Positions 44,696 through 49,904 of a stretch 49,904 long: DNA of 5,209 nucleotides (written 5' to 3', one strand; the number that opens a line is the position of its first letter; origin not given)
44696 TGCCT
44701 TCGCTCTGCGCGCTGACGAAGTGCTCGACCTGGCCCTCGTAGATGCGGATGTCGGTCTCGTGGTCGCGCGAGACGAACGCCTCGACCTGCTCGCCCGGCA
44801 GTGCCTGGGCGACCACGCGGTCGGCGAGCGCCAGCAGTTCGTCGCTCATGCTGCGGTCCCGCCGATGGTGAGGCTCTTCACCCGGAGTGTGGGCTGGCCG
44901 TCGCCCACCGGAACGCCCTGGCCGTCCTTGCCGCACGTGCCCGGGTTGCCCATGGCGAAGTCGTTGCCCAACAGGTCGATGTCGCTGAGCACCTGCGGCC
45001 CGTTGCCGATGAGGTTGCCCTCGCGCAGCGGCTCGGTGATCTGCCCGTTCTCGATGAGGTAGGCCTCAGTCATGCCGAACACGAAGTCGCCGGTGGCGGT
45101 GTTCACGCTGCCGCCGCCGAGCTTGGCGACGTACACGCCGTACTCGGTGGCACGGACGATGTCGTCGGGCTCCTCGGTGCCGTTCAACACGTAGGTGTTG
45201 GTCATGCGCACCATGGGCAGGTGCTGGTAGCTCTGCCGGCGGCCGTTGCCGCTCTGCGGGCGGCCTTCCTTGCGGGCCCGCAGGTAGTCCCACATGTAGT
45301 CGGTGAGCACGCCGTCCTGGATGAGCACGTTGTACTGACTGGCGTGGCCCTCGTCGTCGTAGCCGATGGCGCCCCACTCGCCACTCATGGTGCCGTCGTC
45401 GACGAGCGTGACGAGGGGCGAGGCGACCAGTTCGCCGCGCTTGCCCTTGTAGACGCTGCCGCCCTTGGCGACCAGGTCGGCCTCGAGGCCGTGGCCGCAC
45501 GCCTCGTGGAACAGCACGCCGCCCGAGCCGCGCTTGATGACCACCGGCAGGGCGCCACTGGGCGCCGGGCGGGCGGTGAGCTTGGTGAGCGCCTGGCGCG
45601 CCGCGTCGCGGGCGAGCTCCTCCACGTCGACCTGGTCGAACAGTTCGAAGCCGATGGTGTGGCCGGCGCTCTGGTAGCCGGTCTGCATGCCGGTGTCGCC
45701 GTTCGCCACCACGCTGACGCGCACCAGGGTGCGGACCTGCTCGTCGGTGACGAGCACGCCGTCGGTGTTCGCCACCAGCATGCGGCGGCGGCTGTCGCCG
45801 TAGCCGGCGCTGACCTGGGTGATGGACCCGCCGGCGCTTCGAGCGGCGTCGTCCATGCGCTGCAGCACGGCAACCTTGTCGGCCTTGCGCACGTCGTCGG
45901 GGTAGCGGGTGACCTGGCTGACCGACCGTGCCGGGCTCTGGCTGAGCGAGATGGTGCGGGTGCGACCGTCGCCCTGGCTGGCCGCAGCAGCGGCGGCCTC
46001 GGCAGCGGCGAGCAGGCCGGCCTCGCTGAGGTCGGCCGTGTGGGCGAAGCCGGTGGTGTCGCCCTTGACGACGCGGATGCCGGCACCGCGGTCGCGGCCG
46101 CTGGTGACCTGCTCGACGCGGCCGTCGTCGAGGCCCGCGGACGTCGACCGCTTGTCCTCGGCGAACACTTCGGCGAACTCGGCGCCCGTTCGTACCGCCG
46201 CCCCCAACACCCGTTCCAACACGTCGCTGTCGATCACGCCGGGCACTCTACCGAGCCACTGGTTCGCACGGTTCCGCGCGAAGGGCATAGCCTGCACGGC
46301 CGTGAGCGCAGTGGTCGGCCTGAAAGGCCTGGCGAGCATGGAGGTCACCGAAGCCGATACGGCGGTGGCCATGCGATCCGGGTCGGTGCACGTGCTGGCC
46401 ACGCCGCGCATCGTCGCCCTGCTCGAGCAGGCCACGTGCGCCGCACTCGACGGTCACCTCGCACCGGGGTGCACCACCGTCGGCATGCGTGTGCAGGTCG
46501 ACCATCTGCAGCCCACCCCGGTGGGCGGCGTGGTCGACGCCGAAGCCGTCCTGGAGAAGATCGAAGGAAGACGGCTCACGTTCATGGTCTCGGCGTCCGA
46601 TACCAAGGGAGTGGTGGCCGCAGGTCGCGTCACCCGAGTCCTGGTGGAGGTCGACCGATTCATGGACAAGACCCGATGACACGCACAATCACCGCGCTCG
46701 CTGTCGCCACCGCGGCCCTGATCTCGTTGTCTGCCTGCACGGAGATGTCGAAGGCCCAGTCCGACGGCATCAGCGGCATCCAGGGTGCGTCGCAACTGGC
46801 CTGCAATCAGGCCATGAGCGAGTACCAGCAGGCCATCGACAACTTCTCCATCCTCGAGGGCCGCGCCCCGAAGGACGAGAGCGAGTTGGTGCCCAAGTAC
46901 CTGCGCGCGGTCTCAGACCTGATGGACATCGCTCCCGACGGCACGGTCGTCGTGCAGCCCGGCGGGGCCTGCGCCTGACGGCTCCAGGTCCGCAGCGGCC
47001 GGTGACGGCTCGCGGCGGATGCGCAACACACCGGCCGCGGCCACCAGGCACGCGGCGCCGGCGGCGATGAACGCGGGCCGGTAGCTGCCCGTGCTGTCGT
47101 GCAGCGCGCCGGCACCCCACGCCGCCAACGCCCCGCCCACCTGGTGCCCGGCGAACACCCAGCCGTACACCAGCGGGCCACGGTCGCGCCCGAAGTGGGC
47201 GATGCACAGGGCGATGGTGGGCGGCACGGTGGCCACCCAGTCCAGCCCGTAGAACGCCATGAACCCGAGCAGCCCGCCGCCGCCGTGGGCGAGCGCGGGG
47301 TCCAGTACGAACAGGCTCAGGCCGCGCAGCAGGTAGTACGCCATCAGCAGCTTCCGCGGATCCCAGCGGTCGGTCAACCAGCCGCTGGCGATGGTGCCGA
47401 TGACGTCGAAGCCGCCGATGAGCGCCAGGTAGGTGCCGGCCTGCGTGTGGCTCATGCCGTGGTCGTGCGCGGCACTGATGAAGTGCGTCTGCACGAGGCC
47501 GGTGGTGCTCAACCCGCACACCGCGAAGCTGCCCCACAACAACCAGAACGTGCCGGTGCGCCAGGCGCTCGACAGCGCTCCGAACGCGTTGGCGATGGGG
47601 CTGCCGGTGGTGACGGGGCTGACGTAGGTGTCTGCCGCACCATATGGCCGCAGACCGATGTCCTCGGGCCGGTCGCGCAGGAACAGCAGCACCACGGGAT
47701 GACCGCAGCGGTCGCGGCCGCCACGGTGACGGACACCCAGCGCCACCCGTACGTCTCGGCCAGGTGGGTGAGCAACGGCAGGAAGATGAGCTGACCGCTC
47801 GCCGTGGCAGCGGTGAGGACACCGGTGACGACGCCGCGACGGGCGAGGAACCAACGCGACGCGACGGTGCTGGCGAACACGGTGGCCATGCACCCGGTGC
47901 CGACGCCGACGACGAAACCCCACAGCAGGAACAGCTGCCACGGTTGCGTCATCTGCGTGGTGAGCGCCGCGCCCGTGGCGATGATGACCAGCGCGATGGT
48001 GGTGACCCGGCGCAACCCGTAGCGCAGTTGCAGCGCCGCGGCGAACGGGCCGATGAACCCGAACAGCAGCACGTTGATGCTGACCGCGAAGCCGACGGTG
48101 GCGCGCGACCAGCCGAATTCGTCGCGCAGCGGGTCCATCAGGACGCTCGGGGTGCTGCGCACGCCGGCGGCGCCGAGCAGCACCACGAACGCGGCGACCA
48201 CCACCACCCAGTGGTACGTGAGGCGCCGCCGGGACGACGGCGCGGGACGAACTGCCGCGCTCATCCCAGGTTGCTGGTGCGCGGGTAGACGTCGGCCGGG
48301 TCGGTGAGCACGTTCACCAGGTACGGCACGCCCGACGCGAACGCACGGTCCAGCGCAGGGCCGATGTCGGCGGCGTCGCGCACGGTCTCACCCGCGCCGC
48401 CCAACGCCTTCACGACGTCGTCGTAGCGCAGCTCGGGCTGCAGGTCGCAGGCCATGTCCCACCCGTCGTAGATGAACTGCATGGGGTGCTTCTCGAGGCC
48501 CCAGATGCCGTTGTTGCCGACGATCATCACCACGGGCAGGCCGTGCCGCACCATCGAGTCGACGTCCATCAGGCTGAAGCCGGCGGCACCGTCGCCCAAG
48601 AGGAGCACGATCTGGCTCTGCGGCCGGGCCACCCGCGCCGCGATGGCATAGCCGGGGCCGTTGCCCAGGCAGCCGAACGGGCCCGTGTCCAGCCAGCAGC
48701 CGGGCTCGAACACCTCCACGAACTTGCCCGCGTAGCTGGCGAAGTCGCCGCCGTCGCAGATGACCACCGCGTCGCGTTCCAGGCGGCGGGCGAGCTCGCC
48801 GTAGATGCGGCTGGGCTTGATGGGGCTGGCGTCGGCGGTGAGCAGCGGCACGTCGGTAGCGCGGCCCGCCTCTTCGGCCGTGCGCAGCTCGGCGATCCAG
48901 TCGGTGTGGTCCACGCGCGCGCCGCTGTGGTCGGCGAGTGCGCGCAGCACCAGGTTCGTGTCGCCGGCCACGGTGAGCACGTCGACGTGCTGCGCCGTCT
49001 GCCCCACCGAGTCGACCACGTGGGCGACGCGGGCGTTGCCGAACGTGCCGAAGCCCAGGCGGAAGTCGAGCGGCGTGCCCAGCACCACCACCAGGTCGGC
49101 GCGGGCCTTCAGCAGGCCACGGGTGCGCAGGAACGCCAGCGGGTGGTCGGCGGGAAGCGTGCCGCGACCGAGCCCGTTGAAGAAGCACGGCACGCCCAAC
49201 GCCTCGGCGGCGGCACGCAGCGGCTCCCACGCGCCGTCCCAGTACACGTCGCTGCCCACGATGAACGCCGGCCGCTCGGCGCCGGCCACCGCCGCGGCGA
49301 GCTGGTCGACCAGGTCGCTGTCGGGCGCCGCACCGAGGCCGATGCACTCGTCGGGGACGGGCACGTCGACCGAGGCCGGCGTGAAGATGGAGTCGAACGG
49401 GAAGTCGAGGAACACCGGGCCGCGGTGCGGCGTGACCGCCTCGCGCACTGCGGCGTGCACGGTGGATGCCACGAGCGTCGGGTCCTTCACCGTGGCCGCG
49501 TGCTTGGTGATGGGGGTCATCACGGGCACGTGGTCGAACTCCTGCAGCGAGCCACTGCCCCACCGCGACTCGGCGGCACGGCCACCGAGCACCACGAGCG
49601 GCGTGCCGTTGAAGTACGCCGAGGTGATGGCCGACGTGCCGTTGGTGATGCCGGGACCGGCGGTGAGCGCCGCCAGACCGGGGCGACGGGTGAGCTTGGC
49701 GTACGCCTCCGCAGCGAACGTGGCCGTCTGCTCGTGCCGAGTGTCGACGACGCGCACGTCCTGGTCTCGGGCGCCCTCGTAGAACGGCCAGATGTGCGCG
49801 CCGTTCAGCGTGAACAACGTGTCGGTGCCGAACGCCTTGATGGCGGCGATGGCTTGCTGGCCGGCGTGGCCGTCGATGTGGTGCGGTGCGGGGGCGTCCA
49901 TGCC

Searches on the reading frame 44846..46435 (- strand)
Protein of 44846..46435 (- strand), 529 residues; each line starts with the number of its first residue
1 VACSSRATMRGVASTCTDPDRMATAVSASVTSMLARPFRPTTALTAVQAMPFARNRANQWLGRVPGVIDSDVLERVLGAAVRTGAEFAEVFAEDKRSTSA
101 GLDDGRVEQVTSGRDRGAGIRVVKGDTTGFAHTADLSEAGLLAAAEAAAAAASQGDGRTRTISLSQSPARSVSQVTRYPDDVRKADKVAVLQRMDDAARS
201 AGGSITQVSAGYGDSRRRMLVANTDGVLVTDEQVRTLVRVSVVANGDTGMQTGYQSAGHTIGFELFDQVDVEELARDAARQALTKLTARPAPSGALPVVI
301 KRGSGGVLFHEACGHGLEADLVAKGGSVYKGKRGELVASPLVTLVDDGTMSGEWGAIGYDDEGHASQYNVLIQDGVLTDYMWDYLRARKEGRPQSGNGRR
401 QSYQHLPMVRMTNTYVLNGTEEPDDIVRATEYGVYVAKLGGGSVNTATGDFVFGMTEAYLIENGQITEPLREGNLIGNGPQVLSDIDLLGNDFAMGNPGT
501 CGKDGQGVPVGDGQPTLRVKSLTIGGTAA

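Call 13: search_protein_families(library=pfam, proteins=[window:44846-46435:-], max_evalue=0.001)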
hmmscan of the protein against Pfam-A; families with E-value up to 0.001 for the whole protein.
window:44846-46435:- (529 aa): 3 families
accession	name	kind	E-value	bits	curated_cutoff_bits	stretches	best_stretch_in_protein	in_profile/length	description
PF19289.4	PmbA_TldD_3rd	-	4.6e-65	219.3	22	1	293-526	1-220/220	PmbA/TldA metallopeptidase C-terminal domain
PF19290.4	PmbA_TldD_2nd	-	1.1e-20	74.5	20.9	1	178-286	2-109/109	PmbA/TldA metallopeptidase central domain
PF01523.21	PmbA_TldD_1st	-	4e-19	68.9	20.9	1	88-152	1-65/65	PmbA/TldA metallopeptidase domain 1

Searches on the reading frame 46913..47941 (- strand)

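Call 13: search_protein_families(library=pfam, proteins=[window:46913-47941:-], max_evalue=0.001)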
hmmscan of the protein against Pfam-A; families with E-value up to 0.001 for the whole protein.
window:46913-47941:- (342 aa): 1 family
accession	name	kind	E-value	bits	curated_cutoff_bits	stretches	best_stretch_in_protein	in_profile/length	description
PF07690.21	MFS_1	-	7.8e-29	101.1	33.4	2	157-324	23-187/347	Major Facilitator Superfamily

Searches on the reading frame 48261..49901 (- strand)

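Call 13: search_protein_families(library=pfam, proteins=[window:48261-49901:-], max_evalue=0.001)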
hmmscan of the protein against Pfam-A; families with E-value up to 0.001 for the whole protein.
window:48261-49901:- (546 aa): 3 families
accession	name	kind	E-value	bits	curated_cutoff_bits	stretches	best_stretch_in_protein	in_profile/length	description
PF02776.23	TPP_enzyme_N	-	1.2e-31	109.4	26.8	1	13-125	3-117/119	Thiamine pyrophosphate enzyme, N-terminal TPP binding domain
PF02775.26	TPP_enzyme_C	-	3.5e-29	102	21.9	1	383-531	1-151/151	Thiamine pyrophosphate enzyme, C-terminal TPP binding domain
PF00205.28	TPP_enzyme_M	-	1.4e-15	57.7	30.4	1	198-322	1-137/137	Thiamine pyrophosphate enzyme, central domain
